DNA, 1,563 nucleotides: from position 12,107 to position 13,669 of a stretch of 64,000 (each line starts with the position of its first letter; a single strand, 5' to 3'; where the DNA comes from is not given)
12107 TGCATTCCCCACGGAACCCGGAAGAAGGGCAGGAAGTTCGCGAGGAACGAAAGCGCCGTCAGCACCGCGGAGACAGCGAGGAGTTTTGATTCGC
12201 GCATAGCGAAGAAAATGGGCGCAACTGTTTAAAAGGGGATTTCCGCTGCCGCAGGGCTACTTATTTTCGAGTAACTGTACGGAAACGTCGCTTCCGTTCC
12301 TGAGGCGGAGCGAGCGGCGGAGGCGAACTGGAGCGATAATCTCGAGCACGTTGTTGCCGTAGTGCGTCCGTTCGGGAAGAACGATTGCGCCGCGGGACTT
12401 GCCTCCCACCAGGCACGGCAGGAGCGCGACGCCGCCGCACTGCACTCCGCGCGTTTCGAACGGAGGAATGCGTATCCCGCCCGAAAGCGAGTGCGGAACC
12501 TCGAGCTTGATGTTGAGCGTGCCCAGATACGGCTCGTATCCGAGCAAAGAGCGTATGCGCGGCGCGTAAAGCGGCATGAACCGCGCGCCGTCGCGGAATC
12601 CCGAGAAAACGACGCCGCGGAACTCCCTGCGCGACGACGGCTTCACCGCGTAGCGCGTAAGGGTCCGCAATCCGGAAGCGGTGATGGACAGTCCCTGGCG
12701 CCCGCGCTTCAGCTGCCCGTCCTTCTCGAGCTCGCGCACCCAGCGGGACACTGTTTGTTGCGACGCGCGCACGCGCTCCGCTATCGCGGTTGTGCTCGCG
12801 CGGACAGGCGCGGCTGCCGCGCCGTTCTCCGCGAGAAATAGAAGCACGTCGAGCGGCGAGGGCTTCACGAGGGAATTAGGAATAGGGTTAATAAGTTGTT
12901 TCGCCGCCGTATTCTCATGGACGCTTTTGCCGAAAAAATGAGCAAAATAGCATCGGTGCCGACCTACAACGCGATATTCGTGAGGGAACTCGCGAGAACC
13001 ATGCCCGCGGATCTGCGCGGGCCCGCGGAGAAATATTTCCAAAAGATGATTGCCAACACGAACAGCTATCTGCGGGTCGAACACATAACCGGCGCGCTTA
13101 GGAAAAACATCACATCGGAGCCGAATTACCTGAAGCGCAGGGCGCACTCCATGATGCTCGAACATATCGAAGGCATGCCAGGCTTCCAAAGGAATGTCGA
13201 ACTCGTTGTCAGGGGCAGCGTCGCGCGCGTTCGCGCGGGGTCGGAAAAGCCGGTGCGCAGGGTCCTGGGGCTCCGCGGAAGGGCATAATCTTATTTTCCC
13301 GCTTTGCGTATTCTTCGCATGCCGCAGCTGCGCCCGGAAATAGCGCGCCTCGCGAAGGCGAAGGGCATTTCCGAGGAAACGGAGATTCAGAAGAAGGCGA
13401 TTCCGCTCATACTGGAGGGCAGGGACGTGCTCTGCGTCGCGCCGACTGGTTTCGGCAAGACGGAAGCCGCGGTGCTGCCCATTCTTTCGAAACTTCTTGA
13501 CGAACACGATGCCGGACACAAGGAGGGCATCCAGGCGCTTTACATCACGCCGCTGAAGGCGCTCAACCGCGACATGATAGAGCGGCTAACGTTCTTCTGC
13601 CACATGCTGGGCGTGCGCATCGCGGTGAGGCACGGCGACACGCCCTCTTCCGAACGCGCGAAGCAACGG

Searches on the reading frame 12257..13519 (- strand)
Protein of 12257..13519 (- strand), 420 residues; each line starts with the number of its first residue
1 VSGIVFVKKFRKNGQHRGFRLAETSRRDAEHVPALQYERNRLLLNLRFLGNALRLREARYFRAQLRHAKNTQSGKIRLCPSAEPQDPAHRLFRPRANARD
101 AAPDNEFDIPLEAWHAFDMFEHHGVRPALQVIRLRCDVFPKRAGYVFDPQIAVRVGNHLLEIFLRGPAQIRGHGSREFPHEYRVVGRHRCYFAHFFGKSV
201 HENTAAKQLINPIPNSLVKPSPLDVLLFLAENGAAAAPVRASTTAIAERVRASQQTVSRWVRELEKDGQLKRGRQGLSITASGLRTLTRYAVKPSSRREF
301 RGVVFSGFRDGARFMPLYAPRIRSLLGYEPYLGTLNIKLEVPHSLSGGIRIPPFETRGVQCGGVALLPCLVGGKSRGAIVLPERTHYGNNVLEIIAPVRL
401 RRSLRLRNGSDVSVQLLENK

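Call 8: search_protein_families(library=pfam, proteins=[window:12257-13519:-], max_evalue=0.1)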
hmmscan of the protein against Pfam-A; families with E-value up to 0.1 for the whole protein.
window:12257-13519:- (420 aa): 14 families
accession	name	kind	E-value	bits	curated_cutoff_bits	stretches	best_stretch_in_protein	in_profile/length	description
PF01982.22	CTP-dep_RFKase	-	3.7e-25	88.7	25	1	304-415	1-120/121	Domain of unknown function DUF120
PF13545.12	HTH_Crp_2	-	4.3e-05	23.8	27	1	225-279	6-61/70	Crp-like helix-turn-helix domain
PF12802.13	MarR_2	-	0.00012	22.6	27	1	219-274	4-54/61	MarR family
PF13384.12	HTH_23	-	0.00015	21.9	24.6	1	240-268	17-45/50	Homeodomain-like domain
PF01047.28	MarR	-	0.00023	21.4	24.6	1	242-272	19-49/59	MarR family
PF25213.1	HVO_A0261_N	-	0.00042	20.6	35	1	241-290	25-74/86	HVO_A0261 N-terminal domain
PF13412.12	HTH_24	-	0.00088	19.2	21.9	1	240-270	17-47/48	Winged helix-turn-helix DNA-binding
PF13518.12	HTH_28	-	0.0019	18.7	25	1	242-269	14-41/52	Helix-turn-helix domain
PF13551.12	HTH_29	-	0.014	15.9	28.1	1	243-276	15-51/64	Winged helix-turn helix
PF12840.13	HTH_20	-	0.031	14.7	27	1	220-268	4-46/51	Helix-turn-helix domain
PF00126.33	HTH_1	-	0.036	14.5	26.6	1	242-269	15-42/60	Bacterial regulatory helix-turn-helix protein, lysR family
PF22979.2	HTH_69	-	0.04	14.2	27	1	242-272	28-58/69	Winged helix-turn-helix domain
PF01325.25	Fe_dep_repress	-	0.051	14.2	26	0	241-270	23-52/60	Iron dependent repressor, N-terminal DNA binding domain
PF13404.12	HTH_AsnC-type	-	0.074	13.3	27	0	239-265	16-42/42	AsnC-type helix-turn-helix domain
